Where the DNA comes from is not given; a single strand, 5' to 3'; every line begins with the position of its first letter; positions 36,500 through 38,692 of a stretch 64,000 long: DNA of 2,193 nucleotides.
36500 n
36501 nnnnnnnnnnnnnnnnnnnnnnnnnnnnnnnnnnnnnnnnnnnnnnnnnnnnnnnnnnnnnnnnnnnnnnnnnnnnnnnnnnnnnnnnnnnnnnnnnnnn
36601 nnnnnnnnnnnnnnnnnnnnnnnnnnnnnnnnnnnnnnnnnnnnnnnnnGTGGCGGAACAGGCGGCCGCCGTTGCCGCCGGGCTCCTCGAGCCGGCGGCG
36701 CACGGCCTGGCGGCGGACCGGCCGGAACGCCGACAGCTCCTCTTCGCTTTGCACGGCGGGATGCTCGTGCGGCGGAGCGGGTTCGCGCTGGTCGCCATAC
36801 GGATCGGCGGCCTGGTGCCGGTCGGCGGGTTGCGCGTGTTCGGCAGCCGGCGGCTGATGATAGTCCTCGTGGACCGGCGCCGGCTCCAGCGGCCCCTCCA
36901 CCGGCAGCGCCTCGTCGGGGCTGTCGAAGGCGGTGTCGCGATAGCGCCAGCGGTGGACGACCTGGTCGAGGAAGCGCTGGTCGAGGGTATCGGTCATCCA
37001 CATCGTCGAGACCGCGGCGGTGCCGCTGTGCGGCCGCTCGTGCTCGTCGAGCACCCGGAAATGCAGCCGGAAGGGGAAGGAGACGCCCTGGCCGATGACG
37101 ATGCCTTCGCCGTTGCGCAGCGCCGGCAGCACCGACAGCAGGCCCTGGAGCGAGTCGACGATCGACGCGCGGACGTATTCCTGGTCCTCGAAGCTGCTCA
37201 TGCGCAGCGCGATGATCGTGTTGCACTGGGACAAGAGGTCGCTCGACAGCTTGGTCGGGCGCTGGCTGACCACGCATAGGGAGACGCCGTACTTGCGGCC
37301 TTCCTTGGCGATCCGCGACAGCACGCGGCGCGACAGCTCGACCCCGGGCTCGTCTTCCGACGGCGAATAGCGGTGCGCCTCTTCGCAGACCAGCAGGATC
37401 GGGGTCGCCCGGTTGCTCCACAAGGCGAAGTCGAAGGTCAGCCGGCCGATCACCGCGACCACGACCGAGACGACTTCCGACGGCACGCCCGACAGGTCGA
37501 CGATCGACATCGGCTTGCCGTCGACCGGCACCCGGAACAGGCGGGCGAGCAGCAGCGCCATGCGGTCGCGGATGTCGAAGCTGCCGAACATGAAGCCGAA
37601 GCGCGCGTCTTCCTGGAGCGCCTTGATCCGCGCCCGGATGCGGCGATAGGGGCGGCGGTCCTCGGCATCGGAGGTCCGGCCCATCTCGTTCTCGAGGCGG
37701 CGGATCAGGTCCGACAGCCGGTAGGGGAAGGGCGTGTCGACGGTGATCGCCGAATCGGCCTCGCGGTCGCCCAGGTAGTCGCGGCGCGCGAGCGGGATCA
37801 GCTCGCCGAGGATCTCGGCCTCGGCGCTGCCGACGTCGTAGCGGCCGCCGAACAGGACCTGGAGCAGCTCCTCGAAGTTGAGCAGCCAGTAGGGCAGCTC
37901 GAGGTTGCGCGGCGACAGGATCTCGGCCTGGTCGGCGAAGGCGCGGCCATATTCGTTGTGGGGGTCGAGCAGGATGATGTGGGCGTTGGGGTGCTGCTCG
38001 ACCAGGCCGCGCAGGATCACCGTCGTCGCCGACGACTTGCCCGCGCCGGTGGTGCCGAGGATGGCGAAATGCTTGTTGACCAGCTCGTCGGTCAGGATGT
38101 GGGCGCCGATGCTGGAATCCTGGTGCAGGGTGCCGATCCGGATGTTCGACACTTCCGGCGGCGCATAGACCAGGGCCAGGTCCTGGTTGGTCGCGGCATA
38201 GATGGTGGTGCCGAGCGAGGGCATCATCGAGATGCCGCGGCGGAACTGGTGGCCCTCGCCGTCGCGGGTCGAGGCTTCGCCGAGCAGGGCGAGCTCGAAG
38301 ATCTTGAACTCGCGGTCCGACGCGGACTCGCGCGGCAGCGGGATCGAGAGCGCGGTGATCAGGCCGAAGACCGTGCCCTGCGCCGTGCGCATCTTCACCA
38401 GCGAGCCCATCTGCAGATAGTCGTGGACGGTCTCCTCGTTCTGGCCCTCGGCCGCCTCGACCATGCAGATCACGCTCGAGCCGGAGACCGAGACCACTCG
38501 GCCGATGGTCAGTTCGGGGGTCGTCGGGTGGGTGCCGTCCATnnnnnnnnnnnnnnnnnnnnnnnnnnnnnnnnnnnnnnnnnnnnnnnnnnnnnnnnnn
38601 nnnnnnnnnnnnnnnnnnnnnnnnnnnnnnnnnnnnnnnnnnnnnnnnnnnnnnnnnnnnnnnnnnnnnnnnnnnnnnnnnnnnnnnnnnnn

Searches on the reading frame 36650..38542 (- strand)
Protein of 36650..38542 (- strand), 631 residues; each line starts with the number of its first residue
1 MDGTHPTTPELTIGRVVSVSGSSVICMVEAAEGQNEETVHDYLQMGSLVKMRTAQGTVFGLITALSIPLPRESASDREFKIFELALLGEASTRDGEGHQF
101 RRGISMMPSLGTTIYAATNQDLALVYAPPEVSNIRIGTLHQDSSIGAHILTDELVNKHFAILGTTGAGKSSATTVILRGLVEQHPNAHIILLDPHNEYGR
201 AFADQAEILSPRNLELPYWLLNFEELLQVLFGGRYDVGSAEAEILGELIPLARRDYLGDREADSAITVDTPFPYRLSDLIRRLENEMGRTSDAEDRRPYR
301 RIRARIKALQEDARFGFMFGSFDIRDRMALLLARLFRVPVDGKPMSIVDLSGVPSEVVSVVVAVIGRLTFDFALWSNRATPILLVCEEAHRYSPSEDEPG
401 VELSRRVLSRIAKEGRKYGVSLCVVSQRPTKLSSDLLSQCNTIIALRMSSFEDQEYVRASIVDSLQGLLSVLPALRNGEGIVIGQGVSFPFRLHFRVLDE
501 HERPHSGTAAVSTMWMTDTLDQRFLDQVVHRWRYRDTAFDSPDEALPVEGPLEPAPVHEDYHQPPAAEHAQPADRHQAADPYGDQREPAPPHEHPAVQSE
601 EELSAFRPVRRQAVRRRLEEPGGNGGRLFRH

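Call 53: search_protein_families(library=pfam, proteins=[window:36650-38542:-], max_evalue=0.001)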
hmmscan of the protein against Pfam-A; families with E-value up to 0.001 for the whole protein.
window:36650-38542:- (631 aa): 3 families
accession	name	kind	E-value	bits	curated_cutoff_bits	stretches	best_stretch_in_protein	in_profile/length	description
PF01935.23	DUF87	-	5.2e-42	144.8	23.2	1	134-367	1-218/220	Helicase HerA, central domain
PF10412.15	TrwB_AAD_bind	-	1.1e-05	24.9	20.5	1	151-221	10-80/387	Type IV secretion-system coupling protein DNA-binding domain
PF01580.24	FtsK_SpoIIIE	-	2.5e-05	24.3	24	1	140-210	23-95/221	FtsK/SpoIIIE family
